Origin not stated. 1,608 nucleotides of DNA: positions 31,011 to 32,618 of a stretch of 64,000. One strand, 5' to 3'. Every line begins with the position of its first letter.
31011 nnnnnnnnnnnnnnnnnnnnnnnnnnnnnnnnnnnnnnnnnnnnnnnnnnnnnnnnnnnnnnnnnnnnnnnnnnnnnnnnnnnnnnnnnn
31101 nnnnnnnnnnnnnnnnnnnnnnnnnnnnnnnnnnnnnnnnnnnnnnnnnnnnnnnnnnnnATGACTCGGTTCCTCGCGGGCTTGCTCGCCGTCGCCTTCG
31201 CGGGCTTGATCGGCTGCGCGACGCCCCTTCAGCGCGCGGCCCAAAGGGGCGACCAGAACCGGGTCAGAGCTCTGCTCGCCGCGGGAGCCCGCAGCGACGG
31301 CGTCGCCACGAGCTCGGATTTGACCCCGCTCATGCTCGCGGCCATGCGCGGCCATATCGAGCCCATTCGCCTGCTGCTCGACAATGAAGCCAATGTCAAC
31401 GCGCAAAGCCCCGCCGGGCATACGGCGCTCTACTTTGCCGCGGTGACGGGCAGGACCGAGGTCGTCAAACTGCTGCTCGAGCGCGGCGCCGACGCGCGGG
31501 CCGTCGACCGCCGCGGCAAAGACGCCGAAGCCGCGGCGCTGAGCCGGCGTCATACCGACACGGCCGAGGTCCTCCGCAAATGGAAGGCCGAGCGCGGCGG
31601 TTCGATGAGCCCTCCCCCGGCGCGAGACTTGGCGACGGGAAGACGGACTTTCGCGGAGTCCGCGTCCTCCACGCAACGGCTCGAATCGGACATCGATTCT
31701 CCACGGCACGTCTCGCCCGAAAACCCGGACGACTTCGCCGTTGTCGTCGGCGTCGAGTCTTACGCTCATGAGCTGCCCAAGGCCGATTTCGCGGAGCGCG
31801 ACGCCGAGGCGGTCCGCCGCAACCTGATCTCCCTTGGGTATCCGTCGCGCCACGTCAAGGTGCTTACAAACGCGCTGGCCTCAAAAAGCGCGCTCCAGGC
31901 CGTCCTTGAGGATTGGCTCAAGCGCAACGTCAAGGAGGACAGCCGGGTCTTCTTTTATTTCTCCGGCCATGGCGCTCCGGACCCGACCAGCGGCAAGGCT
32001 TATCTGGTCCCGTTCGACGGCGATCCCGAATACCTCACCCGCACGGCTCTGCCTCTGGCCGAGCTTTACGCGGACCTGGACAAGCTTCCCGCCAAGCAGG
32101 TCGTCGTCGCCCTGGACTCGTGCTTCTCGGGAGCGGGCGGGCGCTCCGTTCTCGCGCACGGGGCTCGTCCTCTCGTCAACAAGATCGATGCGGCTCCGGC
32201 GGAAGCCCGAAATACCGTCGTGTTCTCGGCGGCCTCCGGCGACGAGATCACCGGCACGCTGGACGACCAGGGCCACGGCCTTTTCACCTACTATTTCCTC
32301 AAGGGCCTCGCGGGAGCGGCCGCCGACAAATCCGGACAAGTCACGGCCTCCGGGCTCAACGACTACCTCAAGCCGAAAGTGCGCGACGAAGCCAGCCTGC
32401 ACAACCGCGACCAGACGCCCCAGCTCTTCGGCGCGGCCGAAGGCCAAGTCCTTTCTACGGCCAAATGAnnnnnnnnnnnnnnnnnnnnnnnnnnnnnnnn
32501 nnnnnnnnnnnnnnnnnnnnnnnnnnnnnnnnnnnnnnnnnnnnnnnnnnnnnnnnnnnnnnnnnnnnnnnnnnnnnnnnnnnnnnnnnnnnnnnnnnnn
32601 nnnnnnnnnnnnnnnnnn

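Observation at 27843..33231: Six-gene translationally coupled operon: sdhCAB followed by ankyrin-caspase lipoprotein, ArfB-like GGQ hydrolase and DUF2203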

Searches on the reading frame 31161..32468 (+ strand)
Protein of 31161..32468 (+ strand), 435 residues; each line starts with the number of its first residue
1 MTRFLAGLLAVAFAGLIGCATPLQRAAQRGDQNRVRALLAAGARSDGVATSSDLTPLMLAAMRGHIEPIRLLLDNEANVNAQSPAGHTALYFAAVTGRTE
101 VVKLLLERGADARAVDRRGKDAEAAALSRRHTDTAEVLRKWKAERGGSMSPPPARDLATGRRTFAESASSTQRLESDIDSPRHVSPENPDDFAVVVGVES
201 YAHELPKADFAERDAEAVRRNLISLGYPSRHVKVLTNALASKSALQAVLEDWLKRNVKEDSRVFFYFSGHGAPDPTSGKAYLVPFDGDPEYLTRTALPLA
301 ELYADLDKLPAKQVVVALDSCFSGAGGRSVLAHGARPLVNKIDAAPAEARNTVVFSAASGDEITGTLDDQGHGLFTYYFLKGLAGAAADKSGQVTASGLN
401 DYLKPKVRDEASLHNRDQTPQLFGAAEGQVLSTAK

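Call 4: search_protein_families(library=pfam, proteins=[window:31161-32468:+], max_evalue=0.01)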
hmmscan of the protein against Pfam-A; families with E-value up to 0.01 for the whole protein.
window:31161-32468:+ (435 aa): 9 families
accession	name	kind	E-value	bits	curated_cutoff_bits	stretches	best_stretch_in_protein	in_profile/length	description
PF00023.36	Ank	-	1.7e-19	69.2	21.1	2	54-82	3-31/33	Ankyrin repeat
PF12796.13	Ank_2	-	2.4e-19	70.1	27.3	2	21-82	31-89/90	Ankyrin repeats (3 copies)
PF13637.12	Ank_4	-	2.2e-17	63.2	22.7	3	59-106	3-50/50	Ankyrin repeats (many copies)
PF00656.27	Peptidase_C14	-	7.9e-15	55.6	21.4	1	192-422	3-223/233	Caspase domain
PF13606.12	Ank_3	-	8.9e-12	44.4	22.3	2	55-81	4-30/30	Ankyrin repeat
PF13857.12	Ank_5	-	1.9e-10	41.3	27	2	72-119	1-49/56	Ankyrin repeats (many copies)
PF24521.3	Ank_KRIT1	-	3.2e-06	27.3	80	1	21-120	20-119/149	KRIT1 ankyrin-repeats domain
PF12770.12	CHAT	-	0.00021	21.3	24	1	166-329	61-206/289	CHAT domain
PF01650.23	Peptidase_C13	-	0.007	16.4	22.8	0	258-325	106-164/258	Peptidase C13 family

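Call 7: search_protein_families(library=ncbifam, proteins=[window:31161-32468:+], max_evalue=0.01)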
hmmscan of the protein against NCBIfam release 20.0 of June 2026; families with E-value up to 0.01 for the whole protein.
window:31161-32468:+ (435 aa): 10 families
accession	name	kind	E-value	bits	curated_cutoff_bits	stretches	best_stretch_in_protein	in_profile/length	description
NF047832.1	caspase_w_EACC1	subfamily_domain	7.8e-26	90.9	140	1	193-409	3-210/211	caspase, EACC1-associated type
NF041931.2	MzaA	equivalog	7.6e-22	77.9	800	2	23-105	6-87/726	MZA anti-phage system associated sigma-70 family RNA polymerase sigma factor MzaA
NF043029.1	T4SS_AnkY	equivalog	6e-09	34.9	600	1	24-127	427-532/543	Dot/Icm T4SS effector AnkY/LegA9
NF043023.1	T4SS_AnkH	equivalog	3.3e-08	32.7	600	1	35-143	15-122/467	Dot/Icm T4SS effector AnkH/LegA3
TIGR00870.1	trp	subfamily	4.4e-08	31.7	498.75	1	49-82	127-160/747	transient-receptor-potential calcium channel protein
NF043022.1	T4SS_AnkG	equivalog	2.1e-06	26.8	500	1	21-135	332-452/455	Dot/Icm T4SS effector AnkG/AnkZ/LegA7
NF043024.1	T4SS_AnkI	equivalog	3.5e-06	26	550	1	53-95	241-284/439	Dot/Icm T4SS effector AnkI/LegAS4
NF043028.1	T4SS_AnkX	equivalog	0.00011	20.5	1400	1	26-120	555-650/938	Dot/Icm T4SS effector AnkN/AnkX/LegA8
NF043021.1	T4SS_AnkF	equivalog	0.0002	19.8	1000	1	57-131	589-646/917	Dot/Icm T4SS effector AnkF/LegA14/Ceg31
NF043019.1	T4SS_AnkC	equivalog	0.0012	17.7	450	0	22-76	170-224/459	Dot/Icm T4SS effector AnkC/LegA12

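Call 8: search_protein_families(library=padloc, proteins=[window:31161-32468:+], max_evalue=0.01)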
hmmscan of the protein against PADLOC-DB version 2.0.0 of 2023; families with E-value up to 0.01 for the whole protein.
window:31161-32468:+ (435 aa): 3 families
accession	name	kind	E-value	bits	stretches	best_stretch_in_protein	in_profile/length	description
PDLC02987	caspase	-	1.8e-17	61.7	1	191-393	3-158/453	-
PDLC04783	PDC-M72A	-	8e-16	56.3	1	25-144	236-354/392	-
PDLC02908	Ankyrin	-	6e-13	45.9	2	21-110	738-826/880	-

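Call 25: find_homologous_proteins(query=window:31161-32468:+)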
Query window:31161-32468:+ (435 aa): 4431 proteins with E <= 0.001 among 8000 candidates; the best 120 are listed.
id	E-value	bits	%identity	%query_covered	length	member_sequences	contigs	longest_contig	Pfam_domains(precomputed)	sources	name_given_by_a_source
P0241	6.1e-281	950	100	100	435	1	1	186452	PF00656.28,PF13606.13,PF13857.13,PF12796.14,PF00023.37,PF13637.13,PF24521.3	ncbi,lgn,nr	ncbi:MAG: ankyrin repeat domain-containing protein [Elusimicrobia bacterium]|nr:ankyrin repeat domai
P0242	1.8e-134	467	50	98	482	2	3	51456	PF00656.28,PF13606.13,PF13857.13,PF12796.14,PF00023.37,PF13637.13,PF24521.3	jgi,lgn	-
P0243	7.5e-125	436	53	87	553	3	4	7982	PF00656.28,PF13606.13,PF13857.13,PF23745.2,PF12796.14,PF00023.37,PF13637.13,PF24521.3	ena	-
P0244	1.4e-123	431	49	98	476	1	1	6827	PF00656.28,PF13606.13,PF13857.13,PF12796.14,PF00023.37,PF13637.13,PF24521.3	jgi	jgi:hypothetical protein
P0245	5.3e-123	429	47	91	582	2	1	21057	PF00656.28,PF13606.13,PF13857.13,PF12796.14,PF00023.37,PF13637.13,PF24521.3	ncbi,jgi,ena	jgi:ankyrin repeat protein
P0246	3.6e-120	420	42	94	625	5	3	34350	PF00656.28,PF13606.13,PF13857.13,PF12796.14,PF00023.37,PF13637.13,PF24521.3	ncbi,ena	ncbi:MAG: ankyrin repeat domain-containing protein [Elusimicrobiota bacterium]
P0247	5.8e-120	419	46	97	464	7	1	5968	PF00656.28,PF13606.13,PF13857.13,PF12796.14,PF00023.37,PF13637.13,PF24521.3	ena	-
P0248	1.2e-119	418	50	94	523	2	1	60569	PF00656.28,PF13606.13,PF13857.13,PF12796.14,PF00023.37,PF13637.13,PF24521.3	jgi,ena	jgi:hypothetical protein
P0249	3.8e-117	410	46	97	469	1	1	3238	PF00656.28,PF13606.13,PF13857.13,PF12796.14,PF00023.37,PF13637.13,PF24521.3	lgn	-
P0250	5.4e-116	406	50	93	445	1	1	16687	PF00656.28,PF13606.13,PF13857.13,PF12796.14,PF00023.37,PF13637.13,PF24521.3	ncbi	ncbi:MAG: ankyrin repeat domain-containing protein, partial [Elusimicrobiota bacterium]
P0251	1.6e-115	405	45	98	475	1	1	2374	PF00656.28,PF13606.13,PF13857.13,PF12796.14,PF00023.37,PF13637.13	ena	-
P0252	4.1e-115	403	48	97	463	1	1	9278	PF00656.28,PF13606.13,PF13857.13,PF12796.14,PF00023.37,PF13637.13,PF24521.3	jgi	-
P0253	7.0e-114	399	46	93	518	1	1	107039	PF00656.28,PF13606.13,PF13857.13,PF12796.14,PF00023.37,PF13637.13,PF24521.3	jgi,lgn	jgi:hypothetical protein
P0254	2.3e-113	398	48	94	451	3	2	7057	PF00656.28,PF13606.13,PF13857.13,PF12796.14,PF00023.37,PF13637.13,PF24521.3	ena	-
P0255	3.0e-112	394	44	95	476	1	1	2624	PF00656.28,PF13606.13,PF13857.13,PF12796.14,PF00023.37,PF13637.13,PF24521.3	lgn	-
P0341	8.9e-101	356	47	92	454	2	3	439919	PF00656.28,PF13606.13,PF12796.14,PF00023.37,PF13637.13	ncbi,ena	-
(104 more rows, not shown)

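Call 26: find_encoding_contigs(protein=P0241, flank=10000, max_places=2)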
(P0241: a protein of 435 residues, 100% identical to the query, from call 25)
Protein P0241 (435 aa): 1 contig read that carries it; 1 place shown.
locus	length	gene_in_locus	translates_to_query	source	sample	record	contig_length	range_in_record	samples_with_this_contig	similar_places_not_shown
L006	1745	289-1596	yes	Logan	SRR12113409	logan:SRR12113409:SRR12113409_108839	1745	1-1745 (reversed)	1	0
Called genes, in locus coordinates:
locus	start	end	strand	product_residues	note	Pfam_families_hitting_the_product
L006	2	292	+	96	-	?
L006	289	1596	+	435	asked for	PF12796:Ank_2, PF24521:Ank_KRIT1 (weak), PF00023:Ank (weak), PF13637:Ank_4, PF12796:Ank_2, PF13857:Ank_5 (weak), PF00023:Ank (weak), PF00656:Peptidase_C14, +1 more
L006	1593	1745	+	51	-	?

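Call 27: find_encoding_contigs(protein=P0242, flank=8000, max_places=3)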
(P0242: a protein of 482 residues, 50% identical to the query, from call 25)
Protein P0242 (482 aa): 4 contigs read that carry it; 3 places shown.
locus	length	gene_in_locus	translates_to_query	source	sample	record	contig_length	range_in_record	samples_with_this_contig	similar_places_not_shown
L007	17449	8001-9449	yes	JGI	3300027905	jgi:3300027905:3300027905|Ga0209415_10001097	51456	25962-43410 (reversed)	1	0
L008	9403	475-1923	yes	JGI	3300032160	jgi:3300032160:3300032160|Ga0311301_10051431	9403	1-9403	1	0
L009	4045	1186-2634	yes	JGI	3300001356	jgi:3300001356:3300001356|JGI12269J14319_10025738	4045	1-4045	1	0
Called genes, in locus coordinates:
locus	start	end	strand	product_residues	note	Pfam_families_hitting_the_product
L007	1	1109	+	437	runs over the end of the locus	PF02310:B12-binding, PF04055:Radical_SAM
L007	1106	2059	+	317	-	PF12146:Hydrolase_4 (weak), PF00561:Abhydrolase_1 (faint), PF01738:DLH (weak), PF02230:Abhydrolase_2, PF00326:Peptidase_S9 (weak)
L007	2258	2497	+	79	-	PF13376:OmdA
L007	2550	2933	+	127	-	PF00903:Glyoxalase, PF18029:Glyoxalase_6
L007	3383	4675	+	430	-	PF00656:Peptidase_C14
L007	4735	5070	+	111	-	PF12840:HTH_20, PF01022:HTH_5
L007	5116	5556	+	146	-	PF01451:LMWPc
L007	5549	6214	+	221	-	PF00230:MIP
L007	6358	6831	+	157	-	PF00011:HSP20, PF17886:ArsA_HSP20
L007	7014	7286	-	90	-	-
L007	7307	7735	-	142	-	PF08818:DUF1801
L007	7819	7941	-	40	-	-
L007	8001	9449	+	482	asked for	PF12796:Ank_2, PF00023:Ank, PF13637:Ank_4, PF13857:Ank_5, PF13637:Ank_4, PF13857:Ank_5, PF00023:Ank, PF12796:Ank_2, +6 more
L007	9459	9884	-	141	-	-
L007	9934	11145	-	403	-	PF00083:Sugar_tr, PF07690:MFS_1, PF00083:Sugar_tr, PF07690:MFS_1 (weak)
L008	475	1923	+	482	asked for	PF12796:Ank_2, PF00023:Ank, PF13637:Ank_4, PF13857:Ank_5, PF13637:Ank_4, PF13857:Ank_5, PF00023:Ank, PF12796:Ank_2, +6 more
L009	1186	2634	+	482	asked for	PF12796:Ank_2, PF00023:Ank, PF13637:Ank_4, PF13857:Ank_5, PF13637:Ank_4, PF13857:Ank_5, PF00023:Ank, PF12796:Ank_2, +6 more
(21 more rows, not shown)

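Call 28: find_encoding_contigs(protein=P0341, flank=8000, max_places=2)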
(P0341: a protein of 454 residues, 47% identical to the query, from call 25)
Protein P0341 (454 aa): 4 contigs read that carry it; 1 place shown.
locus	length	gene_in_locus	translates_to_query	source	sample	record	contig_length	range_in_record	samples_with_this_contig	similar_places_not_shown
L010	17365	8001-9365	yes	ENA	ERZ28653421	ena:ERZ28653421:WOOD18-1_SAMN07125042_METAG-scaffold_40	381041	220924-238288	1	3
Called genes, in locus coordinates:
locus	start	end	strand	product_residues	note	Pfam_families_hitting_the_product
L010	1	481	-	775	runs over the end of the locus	-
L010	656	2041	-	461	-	PF04389:Peptidase_M28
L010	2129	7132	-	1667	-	PF18130:ATPgrasp_N, PF13535:ATP-grasp_4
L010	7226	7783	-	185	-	PF14343:PrcB_C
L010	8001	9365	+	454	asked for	PF12796:Ank_2, PF13606:Ank_3 (faint), PF13637:Ank_4 (weak), PF00023:Ank (weak), PF00656:Peptidase_C14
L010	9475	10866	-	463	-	PF00753:Lactamase_B, PF12706:Lactamase_B_2, PF16661:Lactamase_B_6, PF10996:Beta-Casp, PF07521:RMMBL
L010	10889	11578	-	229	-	-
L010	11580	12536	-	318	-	PF03687:UPF0164 (faint)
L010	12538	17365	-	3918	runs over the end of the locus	PF05048:NosD (faint), PF13229:Beta_helix, PF13620:CarboxypepD_reg (faint), PF13229:Beta_helix, PF04151:PPC, PF13715:CarbopepD_reg_2 (faint)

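Call 38: search_solved_structures(query=window:31161-32468:+, max_evalue=0.01, show_alignments=0)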
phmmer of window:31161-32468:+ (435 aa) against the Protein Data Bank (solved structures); distinct sequences matched with E-value up to 0.01: 460 (the best 60 are shown).
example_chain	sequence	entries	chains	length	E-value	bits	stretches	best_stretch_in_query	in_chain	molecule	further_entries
4rlv_A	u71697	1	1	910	5.4e-78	266.3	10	23-139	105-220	Ankyrin-1, Ankyrin-2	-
7tw3_G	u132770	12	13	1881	1.2e-71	245.5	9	21-138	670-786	Ankyrin-1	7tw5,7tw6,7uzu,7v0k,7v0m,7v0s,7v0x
5leb_A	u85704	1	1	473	4.1e-70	240.4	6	20-118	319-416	DDD_D12_06_D12_06_D12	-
6mol_A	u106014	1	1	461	1.6e-68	235.1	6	22-119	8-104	Monoextended DARPin R12 (M_R12)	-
5le2_A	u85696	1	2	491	1.5e-66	228.6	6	23-118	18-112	DDD_D12_15_D12_15_D12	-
5vkq_A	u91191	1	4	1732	2.9e-66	227.7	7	18-119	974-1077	No mechanoreceptor potential C isoform L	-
5lec_A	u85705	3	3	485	7.2e-65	223.1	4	23-118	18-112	DDD_D12_12_D12_12_D12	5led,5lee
5y4d_A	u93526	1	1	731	4.2e-63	217.3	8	20-118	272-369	Ankyrin-1,Ankyrin-2,Ankyrin-2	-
6sa8_A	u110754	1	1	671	4.9e-55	190.7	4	22-117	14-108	ring-like DARPin-Armadillo fusion H83_D01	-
5le6_A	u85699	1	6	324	2e-49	172.2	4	23-118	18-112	DD_D12_09_D12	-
5le9_A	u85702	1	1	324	7.7e-48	167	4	55-140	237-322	DD_Off7_09_3G124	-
5lel_A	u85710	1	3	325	2.3e-47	165.4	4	55-140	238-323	DD_Off7_10_3G124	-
5le8_A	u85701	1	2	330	2.4e-47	165.4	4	23-118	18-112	DD_D12_15_D12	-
6f5e_A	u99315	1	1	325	2.6e-47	165.3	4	23-118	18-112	DD_D12_10_47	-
6ar6_B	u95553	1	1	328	5.5e-47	164.2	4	55-138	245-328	DLD-4 darpin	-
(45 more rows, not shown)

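Call 83: predict_structure(alignment_id=A7)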
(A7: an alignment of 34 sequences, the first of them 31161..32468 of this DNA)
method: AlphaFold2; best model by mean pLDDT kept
length: 435 residues; sequences in the alignment: 34
mean_pLDDT: 85.6   pTM: 0.63
mean pLDDT of the five models: 85.6, 85.1, 84.5, 84.4, 83.8
residues with pLDDT >= 90: 281; 70-90: 72; 50-70: 46; < 50: 36
segments of 3 or more residues with pLDDT < 50: 148-150, 155-171, 325-336
pLDDT, mean of each block of 10 residues (from residue 1): 64 59 95 97 87 90 98 97 94 98 98 92 96 97 72 45 39 81 93 96 87 96 96 96 96 97 96 85 91 92 94 95 53 46 67 90 83 95 94 93 96 89 79 61
secondary structure, 60 per line:
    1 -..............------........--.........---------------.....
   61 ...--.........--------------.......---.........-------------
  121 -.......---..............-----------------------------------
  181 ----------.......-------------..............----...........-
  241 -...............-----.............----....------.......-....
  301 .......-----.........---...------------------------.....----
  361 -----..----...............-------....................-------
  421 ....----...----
elements in order: H2-15 H22-29 H32-40 H56-63 H66-74 H89-95 H99-107 H122-128 H132-145 E191-197 H211-224 E232-236 H242-256 E262-274 E279-282 H289-295 H299-307 E313-321 E352-356 H374-386 H396-413 E421-424 E429-431
